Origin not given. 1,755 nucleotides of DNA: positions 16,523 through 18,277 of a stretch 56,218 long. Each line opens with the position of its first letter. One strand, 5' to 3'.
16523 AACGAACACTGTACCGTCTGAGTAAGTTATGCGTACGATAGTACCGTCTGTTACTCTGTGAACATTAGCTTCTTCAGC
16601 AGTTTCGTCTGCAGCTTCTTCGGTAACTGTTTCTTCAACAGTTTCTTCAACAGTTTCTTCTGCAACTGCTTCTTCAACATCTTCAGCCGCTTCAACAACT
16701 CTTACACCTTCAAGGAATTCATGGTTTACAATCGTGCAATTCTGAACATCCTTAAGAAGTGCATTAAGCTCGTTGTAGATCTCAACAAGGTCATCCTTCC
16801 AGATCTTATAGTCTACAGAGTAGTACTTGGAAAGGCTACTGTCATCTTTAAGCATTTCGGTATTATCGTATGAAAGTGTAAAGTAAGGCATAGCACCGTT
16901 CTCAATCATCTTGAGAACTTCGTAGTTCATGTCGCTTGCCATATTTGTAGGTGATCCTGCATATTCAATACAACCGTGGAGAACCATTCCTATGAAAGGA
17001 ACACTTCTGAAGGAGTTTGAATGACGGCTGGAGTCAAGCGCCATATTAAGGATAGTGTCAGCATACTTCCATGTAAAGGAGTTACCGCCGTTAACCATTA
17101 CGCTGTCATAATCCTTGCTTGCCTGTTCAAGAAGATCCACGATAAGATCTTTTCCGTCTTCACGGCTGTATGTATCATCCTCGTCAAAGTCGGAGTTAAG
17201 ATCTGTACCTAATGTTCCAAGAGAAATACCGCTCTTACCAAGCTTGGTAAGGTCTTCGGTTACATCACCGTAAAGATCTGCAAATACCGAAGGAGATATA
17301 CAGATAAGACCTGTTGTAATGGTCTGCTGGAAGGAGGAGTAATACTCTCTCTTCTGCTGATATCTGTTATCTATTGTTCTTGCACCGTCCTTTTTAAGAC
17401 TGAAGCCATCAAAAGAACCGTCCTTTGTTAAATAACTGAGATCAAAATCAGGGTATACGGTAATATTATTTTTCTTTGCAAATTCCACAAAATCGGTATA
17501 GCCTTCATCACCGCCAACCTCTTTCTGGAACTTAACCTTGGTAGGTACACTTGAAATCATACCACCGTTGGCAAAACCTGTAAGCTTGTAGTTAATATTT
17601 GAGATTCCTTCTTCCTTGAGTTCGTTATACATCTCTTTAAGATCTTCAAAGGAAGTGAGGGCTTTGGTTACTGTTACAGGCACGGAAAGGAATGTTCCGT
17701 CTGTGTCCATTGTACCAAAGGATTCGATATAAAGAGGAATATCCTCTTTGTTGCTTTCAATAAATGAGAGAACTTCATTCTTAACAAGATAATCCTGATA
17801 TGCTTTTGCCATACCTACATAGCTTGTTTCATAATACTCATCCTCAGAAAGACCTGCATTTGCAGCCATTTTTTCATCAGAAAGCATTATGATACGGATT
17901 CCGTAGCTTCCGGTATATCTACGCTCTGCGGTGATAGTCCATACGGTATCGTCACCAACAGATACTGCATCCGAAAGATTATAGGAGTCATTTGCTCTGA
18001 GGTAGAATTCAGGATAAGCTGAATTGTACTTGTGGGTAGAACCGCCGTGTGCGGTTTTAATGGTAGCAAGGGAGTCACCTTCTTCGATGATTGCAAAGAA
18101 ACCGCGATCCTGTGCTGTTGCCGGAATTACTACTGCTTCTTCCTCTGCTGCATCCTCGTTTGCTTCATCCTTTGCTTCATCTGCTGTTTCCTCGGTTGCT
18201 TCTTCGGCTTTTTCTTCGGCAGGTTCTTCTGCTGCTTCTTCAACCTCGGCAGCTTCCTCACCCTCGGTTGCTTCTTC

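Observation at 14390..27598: Seven-gene giant-SBP, dual-permease-pair, NHL-Yip1 and DUF5696-like cluster with no ATPase or regulator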

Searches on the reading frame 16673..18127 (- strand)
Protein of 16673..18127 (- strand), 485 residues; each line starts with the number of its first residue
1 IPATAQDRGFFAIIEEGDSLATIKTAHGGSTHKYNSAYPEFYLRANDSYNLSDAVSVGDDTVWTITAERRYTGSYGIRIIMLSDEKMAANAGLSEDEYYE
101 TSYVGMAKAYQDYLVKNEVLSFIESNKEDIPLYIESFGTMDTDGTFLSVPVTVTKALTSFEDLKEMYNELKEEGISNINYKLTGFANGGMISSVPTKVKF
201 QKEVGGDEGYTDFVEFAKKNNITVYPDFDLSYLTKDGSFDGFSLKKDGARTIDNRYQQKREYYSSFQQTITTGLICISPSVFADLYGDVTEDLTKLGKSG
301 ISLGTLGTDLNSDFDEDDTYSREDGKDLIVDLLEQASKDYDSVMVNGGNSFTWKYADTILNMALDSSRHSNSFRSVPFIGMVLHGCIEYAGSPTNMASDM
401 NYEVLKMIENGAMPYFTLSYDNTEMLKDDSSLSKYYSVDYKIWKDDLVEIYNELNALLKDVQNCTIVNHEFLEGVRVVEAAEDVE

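Call 82: search_dna_similar(query=window:16673-18127:-, collection=plasmids, mode=protein, max_evalue=0.001, max_rows=15)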
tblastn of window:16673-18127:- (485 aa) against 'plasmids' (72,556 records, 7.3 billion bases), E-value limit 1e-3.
Records with a match: 2; places in all: 2; records where one place covers at least 80% of the query: 2.
Best place of each record, by identity: <60% 2.
By first word of the organism name: Butyrivibrio 1; Paenibacillus 1.
By predicted mobility (MOB-suite, as given by PLSDB): non-mobilizable 2.
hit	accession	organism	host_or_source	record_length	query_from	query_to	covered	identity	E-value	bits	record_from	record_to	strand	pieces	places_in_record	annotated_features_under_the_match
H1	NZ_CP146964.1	Butyrivibrio fibrisolvens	Bovinae,Bovine rumen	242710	6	472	96%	27.6%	2e-42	169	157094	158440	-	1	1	DUF5696 domain-containing protein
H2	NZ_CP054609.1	Paenibacillus cellulosilyticus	cell culture,soil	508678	7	476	97%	27.0%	3e-33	141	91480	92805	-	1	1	DUF5696 domain-containing protein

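Call 83: get_annotated_region(hit=H1, flank=12000)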
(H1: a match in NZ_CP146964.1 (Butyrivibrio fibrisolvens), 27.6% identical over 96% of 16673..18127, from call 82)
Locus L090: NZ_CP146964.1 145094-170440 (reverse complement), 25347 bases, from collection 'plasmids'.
description: Butyrivibrio fibrisolvens strain D1 plasmid pNP243, complete sequence
organism: Butyrivibrio fibrisolvens (NCBI taxid 831)
taxonomy: Bacteria; Bacillota; Clostridia; Lachnospirales; Lachnospiraceae; Butyrivibrio; Butyrivibrio fibrisolvens
host: -; source: Bovinae,Bovine rumen; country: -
typing (MOB-suite, as given by PLSDB): non-mobilizable
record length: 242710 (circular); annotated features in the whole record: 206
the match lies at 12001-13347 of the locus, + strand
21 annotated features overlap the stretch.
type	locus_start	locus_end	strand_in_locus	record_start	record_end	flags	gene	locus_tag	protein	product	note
CDS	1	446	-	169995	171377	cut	-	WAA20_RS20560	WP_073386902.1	response regulator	GO:0000160 - phosphorelay signal transduction system [Evidence IEA]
CDS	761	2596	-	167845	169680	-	-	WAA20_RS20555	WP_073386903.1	histidine kinase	GO:0000160 - phosphorelay signal transduction system [Evidence IEA]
CDS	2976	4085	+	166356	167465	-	-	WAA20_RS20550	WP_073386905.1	glycoside hydrolase family 43 protein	-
CDS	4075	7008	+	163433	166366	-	-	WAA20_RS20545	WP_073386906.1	extracellular solute-binding protein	-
CDS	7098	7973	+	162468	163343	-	-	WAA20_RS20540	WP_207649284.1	sugar ABC transporter permease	-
CDS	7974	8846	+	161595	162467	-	-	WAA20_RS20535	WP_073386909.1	carbohydrate ABC transporter permease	GO:0008643 - carbohydrate transport [Evidence IEA]; GO:0055085 - transmembrane transport [Evidence IEA]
CDS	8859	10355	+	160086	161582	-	-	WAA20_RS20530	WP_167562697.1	NHL repeat-containing protein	-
CDS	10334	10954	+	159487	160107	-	-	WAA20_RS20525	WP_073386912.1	YIP1 family protein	-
CDS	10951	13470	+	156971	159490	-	-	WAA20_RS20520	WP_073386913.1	DUF5696 domain-containing protein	-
CDS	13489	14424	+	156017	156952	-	-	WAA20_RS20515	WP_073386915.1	sugar ABC transporter permease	-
CDS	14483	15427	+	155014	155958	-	-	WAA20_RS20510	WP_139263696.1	carbohydrate ABC transporter permease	GO:0008643 - carbohydrate transport [Evidence IEA]; GO:0055085 - transmembrane transport [Evidence IEA]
CDS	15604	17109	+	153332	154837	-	-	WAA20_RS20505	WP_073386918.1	extracellular solute-binding protein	-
CDS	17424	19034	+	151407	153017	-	-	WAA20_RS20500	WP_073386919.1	extracellular solute-binding protein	-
CDS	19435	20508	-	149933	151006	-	-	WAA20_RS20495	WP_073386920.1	J domain-containing protein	-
CDS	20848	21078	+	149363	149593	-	-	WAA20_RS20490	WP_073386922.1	hypothetical protein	-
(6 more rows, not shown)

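Call 84: get_annotated_region(hit=H2, flank=12000)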
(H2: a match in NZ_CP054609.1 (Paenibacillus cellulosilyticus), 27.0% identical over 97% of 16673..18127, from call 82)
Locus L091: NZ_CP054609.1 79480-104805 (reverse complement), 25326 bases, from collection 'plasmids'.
description: Paenibacillus cellulosilyticus strain KACC 14175 plasmid unnamed1, complete sequence
organism: Paenibacillus cellulosilyticus (NCBI taxid 375489)
taxonomy: Bacteria; Bacillota; Bacilli; Bacillales; Paenibacillaceae; Paenibacillus; Paenibacillus cellulosilyticus
host: -; source: cell culture,soil; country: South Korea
typing (MOB-suite, as given by PLSDB): non-mobilizable
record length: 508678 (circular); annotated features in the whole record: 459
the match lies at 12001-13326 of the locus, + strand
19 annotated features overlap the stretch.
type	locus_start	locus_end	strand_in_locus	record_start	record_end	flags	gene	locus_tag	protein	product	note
CDS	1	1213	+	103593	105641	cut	recG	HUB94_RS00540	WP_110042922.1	ATP-dependent DNA helicase RecG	GO:0006310 - DNA recombination [Evidence IEA]; GO:0006281 - DNA repair [Evidence IEA]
CDS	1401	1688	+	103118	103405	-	-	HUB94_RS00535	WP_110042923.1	stage VI sporulation protein F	-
CDS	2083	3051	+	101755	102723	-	-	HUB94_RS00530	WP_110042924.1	aldo/keto reductase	-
CDS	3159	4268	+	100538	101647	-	ugpC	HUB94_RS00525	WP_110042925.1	sn-glycerol-3-phosphate ABC transporter ATP-binding protein UgpC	-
CDS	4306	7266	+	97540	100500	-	-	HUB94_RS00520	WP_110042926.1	extracellular solute-binding protein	-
CDS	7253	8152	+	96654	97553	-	-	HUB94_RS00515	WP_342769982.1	sugar ABC transporter permease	-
CDS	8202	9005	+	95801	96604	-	-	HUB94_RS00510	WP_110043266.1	carbohydrate ABC transporter permease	GO:0008643 - carbohydrate transport [Evidence IEA]; GO:0055085 - transmembrane transport [Evidence IEA]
CDS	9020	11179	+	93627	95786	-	-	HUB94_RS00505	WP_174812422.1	YIP1 family protein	-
CDS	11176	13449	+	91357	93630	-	-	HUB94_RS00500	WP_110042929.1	DUF5696 domain-containing protein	-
CDS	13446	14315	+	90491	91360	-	-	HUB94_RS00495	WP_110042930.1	sugar ABC transporter permease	-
CDS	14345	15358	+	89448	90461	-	-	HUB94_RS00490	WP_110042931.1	carbohydrate ABC transporter permease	GO:0008643 - carbohydrate transport [Evidence IEA]; GO:0055085 - transmembrane transport [Evidence IEA]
CDS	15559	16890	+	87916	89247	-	-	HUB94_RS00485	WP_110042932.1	LLM class flavin-dependent oxidoreductase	-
CDS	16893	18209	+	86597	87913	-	-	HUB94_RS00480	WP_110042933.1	LLM class flavin-dependent oxidoreductase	-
CDS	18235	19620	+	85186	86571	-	-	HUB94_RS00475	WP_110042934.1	extracellular solute-binding protein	-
CDS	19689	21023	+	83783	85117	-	-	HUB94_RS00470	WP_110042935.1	LLM class flavin-dependent oxidoreductase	-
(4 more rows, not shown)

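Call 90: search_protein_families(library=pfam, proteins=[L090:2976-4085:+, L090:15604-17109:+, L090:17424-19034:+, L090:761-2596:-, L090:8859-10355:+, L090:10334-10954:+, L090:4075-7008:+], max_evalue=0.001)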
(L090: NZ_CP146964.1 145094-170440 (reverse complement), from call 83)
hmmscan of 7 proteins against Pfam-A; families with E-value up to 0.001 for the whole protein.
L090:2976-4085:+ (369 aa): 1 family
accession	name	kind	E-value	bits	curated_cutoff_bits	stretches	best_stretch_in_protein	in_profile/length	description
PF04616.20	Glyco_hydro_43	-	1.2e-14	54.8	32.2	1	147-299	94-230/288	Glycosyl hydrolases family 43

L090:15604-17109:+ (501 aa): 1 family
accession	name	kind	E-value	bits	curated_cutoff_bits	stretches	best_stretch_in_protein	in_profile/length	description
PF01547.30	SBP_bac_1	-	1.2e-12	48.9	26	1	93-358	9-275/307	Bacterial extracellular solute-binding protein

L090:17424-19034:+ (536 aa): 2 families
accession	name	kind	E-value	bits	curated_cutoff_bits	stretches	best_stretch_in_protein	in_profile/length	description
PF13416.11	SBP_bac_8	-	1.5e-12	48.3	27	1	72-396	2-249/279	Bacterial extracellular solute-binding protein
PF01547.30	SBP_bac_1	-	3.4e-10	40.8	26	1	74-395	15-305/307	Bacterial extracellular solute-binding protein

L090:761-2596:- (611 aa): 3 families
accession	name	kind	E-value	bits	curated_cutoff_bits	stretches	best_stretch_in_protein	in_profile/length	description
PF06580.19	His_kinase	-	1.4e-21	76.9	25.2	1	410-487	2-81/81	Histidine kinase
PF02518.31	HATPase_c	-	1.7e-09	38.5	26.4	1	503-610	6-109/111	Histidine kinase-, DNA gyrase B-, and HSP90-like ATPase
PF02743.24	dCache_1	-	1.6e-05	25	45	1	49-207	3-156/240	Cache domain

L090:8859-10355:+ (498 aa): 3 families
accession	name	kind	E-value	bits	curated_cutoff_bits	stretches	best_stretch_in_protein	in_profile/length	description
PF01436.27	NHL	-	2e-13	50.1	20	1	116-141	1-26/28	NHL repeat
PF08450.18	SGL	-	4e-09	36.9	26.3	1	80-162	145-228/246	SMP-30/Gluconolactonase/LRE-like region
PF17170.10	DUF5128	-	8.1e-08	32.3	22.9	1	310-379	53-122/321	6-bladed beta-propeller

L090:10334-10954:+ (206 aa): 1 family
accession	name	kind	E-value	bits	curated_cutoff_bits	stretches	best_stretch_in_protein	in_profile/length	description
PF04893.22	Yip1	-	3.1e-13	50.4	28.6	1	11-180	1-170/173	Yip1 domain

L090:4075-7008:+ (977 aa): 2 families
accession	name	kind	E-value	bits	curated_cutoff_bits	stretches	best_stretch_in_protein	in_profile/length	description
PF01547.30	SBP_bac_1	-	2.4e-21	77.5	26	1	602-872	23-306/307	Bacterial extracellular solute-binding protein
PF13416.11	SBP_bac_8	-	1.6e-19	71.2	27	1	617-877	30-254/279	Bacterial extracellular solute-binding protein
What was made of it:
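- On Gram-positive PUL: Both are present in Butyrivibrio (calls 83, 90).
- In Butyrivibrio the module has a GH43 gene overlapping the SBP gene start, a histidine kinase (His_kinase family, PF06580) and a response regulator next to it, and two extra SBP genes (calls 83, 90). In B. fibrisolvens the module is linked to a GH43, a histidine kinase and response regulator, and further SBPs, the usual setting of a nutrient-utilization locus (calls 83, 90). Butyrivibrio places two ordinary SBP genes right after F2G2 (calls 83, 90).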
